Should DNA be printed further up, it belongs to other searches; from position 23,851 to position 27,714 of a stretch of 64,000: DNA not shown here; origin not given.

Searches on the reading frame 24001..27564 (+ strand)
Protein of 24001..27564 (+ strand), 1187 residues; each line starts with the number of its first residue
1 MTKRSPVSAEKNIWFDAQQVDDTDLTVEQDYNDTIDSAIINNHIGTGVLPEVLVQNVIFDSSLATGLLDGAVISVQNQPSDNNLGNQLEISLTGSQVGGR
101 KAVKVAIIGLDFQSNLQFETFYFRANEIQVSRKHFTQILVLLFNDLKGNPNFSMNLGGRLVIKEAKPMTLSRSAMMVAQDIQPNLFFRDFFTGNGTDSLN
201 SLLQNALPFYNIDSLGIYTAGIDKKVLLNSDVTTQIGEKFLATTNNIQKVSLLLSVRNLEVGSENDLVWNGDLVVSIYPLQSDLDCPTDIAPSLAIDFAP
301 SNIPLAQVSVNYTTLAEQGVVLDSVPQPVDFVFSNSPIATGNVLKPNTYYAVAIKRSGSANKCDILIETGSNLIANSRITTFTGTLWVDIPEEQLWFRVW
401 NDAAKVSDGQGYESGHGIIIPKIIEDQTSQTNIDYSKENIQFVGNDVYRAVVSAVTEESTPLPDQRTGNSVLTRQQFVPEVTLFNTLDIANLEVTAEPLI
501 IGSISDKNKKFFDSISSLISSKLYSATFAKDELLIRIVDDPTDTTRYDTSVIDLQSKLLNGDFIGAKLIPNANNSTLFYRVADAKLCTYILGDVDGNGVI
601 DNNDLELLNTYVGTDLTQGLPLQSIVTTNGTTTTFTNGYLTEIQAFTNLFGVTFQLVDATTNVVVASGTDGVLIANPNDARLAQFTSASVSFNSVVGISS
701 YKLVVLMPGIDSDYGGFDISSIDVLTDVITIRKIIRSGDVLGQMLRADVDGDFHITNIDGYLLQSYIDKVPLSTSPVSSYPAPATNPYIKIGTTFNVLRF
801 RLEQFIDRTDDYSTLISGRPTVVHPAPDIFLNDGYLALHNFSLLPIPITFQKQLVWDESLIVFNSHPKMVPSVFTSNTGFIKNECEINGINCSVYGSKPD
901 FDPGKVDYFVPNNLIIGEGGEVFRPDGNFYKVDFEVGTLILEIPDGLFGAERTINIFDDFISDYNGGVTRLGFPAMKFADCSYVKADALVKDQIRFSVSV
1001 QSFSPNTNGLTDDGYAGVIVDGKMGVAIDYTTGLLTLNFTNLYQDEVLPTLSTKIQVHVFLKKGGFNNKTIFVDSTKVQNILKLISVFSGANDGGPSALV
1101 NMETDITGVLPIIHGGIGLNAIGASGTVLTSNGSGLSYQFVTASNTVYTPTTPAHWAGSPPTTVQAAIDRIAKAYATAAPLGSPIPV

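Call 13: search_protein_families(library=pfam, proteins=[window:24001-27564:+], max_evalue=0.001)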
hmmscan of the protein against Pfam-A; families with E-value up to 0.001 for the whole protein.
window:24001-27564:+ (1187 aa): 1 family
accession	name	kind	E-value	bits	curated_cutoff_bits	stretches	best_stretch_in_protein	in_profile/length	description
PF00404.24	Dockerin_1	-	0.00031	21.3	22.9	0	592-613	2-23/57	Dockerin type I domain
